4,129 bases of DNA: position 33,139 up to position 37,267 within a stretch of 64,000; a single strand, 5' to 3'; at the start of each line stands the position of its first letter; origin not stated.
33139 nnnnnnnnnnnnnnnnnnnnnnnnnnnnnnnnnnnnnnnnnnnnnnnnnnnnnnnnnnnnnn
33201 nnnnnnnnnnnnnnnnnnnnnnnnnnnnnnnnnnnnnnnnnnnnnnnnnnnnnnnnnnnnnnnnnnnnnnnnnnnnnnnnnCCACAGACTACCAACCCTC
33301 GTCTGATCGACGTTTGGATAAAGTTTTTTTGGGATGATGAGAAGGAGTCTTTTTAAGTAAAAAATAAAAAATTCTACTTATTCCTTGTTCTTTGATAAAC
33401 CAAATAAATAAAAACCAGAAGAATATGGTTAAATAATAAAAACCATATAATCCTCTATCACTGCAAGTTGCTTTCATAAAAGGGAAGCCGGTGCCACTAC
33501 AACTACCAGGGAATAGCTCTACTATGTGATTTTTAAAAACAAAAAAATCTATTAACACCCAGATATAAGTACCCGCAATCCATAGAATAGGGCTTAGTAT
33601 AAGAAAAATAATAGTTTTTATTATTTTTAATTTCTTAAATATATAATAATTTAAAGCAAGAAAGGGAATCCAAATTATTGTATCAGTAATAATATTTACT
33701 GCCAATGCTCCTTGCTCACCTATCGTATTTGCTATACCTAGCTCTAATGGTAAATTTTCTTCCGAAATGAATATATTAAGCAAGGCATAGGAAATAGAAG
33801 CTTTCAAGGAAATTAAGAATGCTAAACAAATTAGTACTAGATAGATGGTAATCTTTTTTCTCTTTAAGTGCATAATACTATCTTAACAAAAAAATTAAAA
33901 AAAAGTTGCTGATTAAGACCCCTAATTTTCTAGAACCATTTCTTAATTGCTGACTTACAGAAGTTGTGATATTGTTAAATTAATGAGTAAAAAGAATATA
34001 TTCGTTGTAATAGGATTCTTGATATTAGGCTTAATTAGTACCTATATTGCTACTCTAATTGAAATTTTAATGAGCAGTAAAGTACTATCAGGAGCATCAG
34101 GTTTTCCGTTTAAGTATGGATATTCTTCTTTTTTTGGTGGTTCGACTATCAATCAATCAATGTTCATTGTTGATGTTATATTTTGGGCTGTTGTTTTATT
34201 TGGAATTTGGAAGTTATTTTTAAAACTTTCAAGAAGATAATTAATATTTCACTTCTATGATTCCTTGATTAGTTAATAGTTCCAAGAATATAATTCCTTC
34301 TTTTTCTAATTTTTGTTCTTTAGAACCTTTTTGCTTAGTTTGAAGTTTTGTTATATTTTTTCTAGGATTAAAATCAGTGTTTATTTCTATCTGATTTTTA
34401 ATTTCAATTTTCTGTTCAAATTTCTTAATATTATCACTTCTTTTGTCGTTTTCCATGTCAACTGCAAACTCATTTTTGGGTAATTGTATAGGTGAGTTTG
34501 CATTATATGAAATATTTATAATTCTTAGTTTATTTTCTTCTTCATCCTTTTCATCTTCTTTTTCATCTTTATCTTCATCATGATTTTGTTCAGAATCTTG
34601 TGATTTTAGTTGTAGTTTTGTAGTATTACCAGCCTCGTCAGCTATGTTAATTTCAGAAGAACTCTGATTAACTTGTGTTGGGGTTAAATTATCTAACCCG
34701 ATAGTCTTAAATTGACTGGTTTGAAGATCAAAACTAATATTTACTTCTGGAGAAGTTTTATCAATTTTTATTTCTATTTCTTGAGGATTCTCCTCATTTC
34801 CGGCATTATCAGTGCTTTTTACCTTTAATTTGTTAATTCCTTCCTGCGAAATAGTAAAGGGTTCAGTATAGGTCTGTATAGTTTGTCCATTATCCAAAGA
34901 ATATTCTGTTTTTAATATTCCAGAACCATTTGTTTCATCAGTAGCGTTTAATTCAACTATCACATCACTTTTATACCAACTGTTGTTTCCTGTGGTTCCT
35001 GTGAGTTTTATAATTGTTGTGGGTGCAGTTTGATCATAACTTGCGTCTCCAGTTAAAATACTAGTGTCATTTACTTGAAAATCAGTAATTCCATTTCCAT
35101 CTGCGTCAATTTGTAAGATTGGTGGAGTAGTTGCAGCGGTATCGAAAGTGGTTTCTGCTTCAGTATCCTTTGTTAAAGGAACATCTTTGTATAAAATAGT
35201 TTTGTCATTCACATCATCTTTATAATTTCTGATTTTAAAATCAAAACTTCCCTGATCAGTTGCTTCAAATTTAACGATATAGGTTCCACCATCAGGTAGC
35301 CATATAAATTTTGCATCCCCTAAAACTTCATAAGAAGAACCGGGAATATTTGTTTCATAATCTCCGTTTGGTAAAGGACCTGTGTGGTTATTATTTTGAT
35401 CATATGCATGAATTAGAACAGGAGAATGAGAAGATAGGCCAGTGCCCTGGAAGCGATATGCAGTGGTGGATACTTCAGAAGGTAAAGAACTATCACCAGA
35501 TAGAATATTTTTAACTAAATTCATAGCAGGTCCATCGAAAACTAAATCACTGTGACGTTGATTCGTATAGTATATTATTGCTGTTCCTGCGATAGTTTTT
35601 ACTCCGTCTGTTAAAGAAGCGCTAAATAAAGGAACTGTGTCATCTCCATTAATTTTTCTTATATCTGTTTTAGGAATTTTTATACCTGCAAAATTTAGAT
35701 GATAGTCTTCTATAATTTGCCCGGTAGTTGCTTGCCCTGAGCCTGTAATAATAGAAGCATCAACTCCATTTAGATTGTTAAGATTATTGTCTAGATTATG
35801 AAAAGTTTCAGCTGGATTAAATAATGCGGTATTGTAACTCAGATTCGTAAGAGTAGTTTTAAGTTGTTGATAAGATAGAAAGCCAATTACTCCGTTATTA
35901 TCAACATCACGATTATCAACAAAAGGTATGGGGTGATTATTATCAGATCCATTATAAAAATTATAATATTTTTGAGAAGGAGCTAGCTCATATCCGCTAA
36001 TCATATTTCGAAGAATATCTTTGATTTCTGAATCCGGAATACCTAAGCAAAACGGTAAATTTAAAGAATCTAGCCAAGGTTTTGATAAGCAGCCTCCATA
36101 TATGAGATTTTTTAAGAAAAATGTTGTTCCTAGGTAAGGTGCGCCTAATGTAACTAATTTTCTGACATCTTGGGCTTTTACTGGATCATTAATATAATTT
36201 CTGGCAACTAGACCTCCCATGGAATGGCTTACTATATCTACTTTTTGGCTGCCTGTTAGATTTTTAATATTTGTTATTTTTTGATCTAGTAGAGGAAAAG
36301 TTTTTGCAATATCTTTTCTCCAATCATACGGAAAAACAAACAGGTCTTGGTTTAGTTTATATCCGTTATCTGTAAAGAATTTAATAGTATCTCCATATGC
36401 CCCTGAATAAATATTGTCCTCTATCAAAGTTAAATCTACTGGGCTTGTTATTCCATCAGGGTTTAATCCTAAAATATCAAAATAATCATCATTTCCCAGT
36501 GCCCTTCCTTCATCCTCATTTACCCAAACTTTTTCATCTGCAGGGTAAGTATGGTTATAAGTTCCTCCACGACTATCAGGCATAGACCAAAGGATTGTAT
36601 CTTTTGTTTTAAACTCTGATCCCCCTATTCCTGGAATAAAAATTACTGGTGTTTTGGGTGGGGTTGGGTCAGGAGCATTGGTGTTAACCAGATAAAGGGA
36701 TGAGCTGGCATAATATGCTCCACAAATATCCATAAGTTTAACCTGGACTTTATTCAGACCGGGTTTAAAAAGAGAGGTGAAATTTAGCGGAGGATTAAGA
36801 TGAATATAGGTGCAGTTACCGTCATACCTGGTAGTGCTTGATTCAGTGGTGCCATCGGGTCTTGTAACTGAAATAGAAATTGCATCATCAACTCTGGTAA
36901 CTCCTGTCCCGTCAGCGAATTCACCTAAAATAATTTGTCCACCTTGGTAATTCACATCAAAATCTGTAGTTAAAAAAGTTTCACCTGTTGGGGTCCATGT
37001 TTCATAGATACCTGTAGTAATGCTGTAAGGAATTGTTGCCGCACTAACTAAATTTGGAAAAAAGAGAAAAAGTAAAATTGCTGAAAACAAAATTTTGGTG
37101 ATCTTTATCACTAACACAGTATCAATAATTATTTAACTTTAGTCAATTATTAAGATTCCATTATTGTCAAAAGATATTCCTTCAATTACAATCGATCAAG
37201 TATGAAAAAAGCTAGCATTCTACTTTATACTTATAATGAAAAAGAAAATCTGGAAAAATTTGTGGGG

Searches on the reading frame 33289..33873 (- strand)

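Call 37: search_protein_families(library=pfam, proteins=[window:33289-33873:-], max_evalue=0.01)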
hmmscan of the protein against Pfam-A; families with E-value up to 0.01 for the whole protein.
window:33289-33873:- (194 aa): 0 families

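Call 88: search_protein_families(library=pfam, proteins=[window:33289-33873:-], max_evalue=5)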
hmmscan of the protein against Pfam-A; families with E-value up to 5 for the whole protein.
window:33289-33873:- (194 aa): 1 family
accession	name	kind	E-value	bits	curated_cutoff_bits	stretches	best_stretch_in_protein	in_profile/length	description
PF24301.1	FraC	-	0.1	13.2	27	1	139-188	84-133/171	Filament integrity protein FraC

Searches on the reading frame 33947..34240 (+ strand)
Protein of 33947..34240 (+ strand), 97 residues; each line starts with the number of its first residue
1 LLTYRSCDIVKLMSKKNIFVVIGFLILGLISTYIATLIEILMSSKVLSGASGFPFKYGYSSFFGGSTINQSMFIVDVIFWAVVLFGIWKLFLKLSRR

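Call 37: search_protein_families(library=pfam, proteins=[window:33947-34240:+], max_evalue=0.01)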
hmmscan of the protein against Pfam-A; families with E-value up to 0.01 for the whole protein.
window:33947-34240:+ (97 aa): 0 families

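Call 88: search_protein_families(library=pfam, proteins=[window:33947-34240:+], max_evalue=5)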
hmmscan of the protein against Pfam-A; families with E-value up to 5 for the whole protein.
window:33947-34240:+ (97 aa): 1 family
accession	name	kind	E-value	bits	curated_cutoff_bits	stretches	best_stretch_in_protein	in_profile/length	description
PF03402.20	V1R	-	0.022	14.4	25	1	2-88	104-190/292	Vomeronasal organ pheromone receptor family, V1R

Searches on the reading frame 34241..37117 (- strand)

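Call 4: search_protein_families(library=pfam, proteins=[window:34241-37117:-], max_evalue=0.01)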
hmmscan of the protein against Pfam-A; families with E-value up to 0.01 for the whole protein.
window:34241-37117:- (958 aa): 7 families
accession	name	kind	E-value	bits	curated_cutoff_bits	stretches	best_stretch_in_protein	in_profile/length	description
PF02450.21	LCAT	-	4.7e-14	52.8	21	1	240-351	68-185/392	Lecithin:cholesterol acyltransferase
PF07819.20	PGAP1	-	4.9e-09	36.7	24.3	1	277-330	72-131/233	PGAP1-like alpha/beta domain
PF24096.1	DUF7379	-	3.3e-06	27.6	33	1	287-333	66-117/191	Domain of unknown function (DUF7379)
PF01674.24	Lipase_2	-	2e-05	24.6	20.3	1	278-312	62-96/219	Lipase (class 2)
PF02089.21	Palm_thioest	-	3.3e-05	24.2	26.8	1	283-332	64-114/254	Palmitoyl protein thioesterase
PF05057.20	DUF676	-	0.00012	22.1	20.3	1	284-346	70-143/217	Putative serine esterase (DUF676)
PF00561.26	Abhydrolase_1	-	0.00021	21.5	25.8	1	278-329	56-103/245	alpha/beta hydrolase fold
